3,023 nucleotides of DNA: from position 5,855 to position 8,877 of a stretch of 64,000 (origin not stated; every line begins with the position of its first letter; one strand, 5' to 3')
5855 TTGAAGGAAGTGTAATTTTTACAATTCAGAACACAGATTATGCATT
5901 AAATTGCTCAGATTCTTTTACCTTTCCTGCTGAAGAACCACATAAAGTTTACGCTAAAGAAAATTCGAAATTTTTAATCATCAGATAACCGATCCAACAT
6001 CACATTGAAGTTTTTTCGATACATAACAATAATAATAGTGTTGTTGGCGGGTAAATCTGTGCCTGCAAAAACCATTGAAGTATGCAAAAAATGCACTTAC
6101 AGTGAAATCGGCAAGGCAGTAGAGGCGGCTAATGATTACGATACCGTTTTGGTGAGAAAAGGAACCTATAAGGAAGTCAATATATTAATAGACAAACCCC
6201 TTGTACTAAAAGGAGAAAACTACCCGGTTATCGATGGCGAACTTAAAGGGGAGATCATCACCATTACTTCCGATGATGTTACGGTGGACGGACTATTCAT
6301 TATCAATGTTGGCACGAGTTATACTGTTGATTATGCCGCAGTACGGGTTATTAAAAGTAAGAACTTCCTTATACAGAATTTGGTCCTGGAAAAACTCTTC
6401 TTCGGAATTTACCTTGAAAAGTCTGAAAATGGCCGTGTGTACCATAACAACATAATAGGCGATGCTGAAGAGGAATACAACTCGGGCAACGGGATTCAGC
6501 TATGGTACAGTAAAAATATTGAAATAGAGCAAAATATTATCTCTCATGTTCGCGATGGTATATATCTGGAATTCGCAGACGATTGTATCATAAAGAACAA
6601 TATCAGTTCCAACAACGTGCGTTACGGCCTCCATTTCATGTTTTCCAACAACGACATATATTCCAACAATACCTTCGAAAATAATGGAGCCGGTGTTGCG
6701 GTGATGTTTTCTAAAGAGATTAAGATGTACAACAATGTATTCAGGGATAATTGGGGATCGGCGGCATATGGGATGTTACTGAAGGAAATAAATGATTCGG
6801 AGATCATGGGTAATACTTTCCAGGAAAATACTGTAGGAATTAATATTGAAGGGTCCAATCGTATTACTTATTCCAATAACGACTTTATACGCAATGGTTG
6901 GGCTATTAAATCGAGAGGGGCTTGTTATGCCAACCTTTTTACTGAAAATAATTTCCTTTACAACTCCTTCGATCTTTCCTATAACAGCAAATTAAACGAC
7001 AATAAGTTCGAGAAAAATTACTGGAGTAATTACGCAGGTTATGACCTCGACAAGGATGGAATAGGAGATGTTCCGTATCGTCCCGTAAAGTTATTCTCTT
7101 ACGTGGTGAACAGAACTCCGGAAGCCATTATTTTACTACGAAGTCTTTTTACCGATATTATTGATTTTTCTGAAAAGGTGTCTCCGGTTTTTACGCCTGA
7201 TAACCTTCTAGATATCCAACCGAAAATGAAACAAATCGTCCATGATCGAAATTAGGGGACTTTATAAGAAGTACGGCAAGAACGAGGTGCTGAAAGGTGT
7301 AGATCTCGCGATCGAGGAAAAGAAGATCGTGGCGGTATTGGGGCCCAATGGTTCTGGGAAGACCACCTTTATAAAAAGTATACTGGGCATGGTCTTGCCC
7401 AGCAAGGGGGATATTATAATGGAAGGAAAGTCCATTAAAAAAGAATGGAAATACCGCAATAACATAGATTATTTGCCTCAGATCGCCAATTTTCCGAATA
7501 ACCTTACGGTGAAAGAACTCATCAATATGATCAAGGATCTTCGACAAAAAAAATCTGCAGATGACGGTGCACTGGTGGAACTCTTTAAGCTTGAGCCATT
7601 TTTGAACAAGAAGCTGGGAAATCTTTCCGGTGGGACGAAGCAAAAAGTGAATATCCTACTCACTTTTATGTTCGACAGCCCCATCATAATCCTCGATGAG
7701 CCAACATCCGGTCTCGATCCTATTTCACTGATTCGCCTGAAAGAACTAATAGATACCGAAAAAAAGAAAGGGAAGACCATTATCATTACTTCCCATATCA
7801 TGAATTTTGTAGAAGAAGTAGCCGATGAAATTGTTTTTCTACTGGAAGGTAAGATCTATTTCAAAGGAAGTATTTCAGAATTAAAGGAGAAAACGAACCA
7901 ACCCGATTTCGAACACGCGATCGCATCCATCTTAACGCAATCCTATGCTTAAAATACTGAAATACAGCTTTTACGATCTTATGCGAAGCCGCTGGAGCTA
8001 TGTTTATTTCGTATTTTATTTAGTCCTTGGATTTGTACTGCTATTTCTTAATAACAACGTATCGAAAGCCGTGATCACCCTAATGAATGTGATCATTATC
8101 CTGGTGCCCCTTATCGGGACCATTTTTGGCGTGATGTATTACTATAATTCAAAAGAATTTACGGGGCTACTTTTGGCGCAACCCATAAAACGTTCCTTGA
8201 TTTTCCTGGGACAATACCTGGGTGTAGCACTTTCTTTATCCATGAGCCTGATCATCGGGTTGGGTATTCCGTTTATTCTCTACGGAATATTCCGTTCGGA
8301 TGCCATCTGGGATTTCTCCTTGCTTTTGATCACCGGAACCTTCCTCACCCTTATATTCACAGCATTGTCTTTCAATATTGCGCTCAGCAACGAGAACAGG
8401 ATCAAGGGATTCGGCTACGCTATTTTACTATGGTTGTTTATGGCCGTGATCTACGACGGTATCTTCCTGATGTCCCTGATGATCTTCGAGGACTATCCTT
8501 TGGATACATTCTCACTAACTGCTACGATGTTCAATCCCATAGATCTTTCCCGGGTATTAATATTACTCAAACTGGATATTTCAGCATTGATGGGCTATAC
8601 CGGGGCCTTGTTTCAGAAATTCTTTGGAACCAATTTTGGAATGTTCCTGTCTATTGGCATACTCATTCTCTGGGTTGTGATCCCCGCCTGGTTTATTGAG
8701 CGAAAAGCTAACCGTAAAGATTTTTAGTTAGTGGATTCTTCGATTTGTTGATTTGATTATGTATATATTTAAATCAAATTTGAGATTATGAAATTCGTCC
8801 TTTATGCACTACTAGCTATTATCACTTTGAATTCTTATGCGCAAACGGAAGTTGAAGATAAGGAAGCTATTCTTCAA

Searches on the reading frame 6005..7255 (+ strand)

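Call 93: search_protein_families(library=pfam, proteins=[window:6005-7255:+], max_evalue=0.001)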
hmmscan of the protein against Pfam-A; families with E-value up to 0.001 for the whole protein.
window:6005-7255:+ (416 aa): 2 families
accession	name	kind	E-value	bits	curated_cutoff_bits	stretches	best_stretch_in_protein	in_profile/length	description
PF05048.19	NosD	-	1.4e-35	123.1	23.6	1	147-345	2-212/212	Periplasmic copper-binding protein (NosD)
PF13229.12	Beta_helix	-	1.9e-22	80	25.9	2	93-246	12-158/158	Right handed beta helix region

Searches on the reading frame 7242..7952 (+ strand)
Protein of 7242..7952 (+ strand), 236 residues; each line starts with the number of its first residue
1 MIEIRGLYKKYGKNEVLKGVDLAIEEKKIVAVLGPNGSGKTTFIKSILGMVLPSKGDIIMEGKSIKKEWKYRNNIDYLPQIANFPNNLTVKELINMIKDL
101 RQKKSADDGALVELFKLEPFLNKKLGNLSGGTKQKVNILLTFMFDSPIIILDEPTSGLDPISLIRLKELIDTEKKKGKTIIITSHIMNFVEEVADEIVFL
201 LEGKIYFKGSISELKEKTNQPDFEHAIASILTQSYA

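Call 93: search_protein_families(library=pfam, proteins=[window:7242-7952:+], max_evalue=0.001)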
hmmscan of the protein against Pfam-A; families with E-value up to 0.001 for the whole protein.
window:7242-7952:+ (236 aa): 6 families
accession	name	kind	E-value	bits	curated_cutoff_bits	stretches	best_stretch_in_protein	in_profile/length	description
PF00005.33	ABC_tran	-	6.8e-29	101.7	25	1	17-156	1-137/137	ABC transporter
PF13304.12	AAA_21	-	5.7e-14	53.3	27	2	126-190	236-303/304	AAA domain, putative AbiEii toxin, Type IV TA system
PF02463.25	SMC_N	-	1e-09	38.6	40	1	26-196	23-207/220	RecF/RecN/SMC N terminal domain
PF13555.12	AAA_29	-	0.00065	19.8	27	0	19-55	14-50/61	P-loop containing region of AAA domain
PF13166.12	AAA_13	-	0.00072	18.8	36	0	146-197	527-581/713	AAA domain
PF13476.12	AAA_23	-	0.00077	20.6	27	1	20-47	15-39/201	AAA domain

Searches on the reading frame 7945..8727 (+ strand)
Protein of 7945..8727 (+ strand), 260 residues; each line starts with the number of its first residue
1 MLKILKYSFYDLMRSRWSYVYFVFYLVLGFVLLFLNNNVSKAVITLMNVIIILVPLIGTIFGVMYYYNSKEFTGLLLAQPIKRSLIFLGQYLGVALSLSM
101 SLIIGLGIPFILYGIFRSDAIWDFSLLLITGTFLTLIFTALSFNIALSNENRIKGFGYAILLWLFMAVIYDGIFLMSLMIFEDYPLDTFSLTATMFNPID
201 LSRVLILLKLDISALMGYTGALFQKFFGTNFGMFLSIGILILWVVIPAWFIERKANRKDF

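Call 93: search_protein_families(library=pfam, proteins=[window:7945-8727:+], max_evalue=0.001)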
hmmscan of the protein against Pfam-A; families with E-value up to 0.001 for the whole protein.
window:7945-8727:+ (260 aa): 1 family
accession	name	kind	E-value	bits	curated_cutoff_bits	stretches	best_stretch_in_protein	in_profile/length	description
PF12679.13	ABC2_membrane_2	-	0.00024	20.9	27.2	0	75-247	101-270/283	ABC-2 family transporter protein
